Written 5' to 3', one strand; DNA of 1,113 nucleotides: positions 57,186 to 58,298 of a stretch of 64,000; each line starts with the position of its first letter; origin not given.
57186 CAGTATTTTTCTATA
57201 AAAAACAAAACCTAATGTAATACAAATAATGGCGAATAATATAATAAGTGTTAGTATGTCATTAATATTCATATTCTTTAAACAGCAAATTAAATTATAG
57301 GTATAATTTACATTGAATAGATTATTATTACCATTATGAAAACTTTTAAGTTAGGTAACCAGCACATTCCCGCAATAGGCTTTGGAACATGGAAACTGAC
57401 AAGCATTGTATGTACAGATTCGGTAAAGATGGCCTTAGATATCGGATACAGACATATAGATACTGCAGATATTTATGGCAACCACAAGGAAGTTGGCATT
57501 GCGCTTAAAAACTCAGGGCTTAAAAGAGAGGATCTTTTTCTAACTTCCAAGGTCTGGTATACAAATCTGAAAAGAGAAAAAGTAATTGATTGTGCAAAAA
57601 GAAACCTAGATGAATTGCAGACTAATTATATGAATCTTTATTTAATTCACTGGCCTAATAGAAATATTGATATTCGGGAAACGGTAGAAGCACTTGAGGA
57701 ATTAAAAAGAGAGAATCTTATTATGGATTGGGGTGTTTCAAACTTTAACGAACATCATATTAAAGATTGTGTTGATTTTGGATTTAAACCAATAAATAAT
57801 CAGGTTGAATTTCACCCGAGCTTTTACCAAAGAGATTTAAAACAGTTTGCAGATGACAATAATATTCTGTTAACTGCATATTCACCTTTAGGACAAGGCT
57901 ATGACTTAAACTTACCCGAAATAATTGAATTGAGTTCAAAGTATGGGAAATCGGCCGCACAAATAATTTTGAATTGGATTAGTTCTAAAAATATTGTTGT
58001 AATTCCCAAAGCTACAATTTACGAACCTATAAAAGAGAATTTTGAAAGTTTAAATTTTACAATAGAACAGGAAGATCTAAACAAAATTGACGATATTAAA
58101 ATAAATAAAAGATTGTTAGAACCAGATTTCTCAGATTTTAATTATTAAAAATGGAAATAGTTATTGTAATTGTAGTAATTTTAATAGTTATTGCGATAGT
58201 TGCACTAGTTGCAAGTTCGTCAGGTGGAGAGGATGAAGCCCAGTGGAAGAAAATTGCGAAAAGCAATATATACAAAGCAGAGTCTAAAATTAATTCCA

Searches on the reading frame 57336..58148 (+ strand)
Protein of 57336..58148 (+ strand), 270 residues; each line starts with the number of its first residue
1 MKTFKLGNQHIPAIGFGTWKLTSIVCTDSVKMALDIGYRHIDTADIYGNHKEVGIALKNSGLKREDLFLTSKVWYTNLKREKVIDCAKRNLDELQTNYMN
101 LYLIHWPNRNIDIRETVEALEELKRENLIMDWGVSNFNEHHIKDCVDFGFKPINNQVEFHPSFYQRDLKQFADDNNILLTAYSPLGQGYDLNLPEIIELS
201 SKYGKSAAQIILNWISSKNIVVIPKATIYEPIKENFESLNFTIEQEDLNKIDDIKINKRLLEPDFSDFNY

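Call 69: search_protein_families(library=pfam, proteins=[window:57336-58148:+], max_evalue=0.00001)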
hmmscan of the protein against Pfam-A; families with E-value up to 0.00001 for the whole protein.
window:57336-58148:+ (270 aa): 1 family
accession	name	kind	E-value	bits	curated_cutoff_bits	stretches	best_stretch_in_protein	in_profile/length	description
PF00248.27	Aldo_ket_red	-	8.7e-50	169.9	24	1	14-254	2-289/291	Aldo/keto reductase family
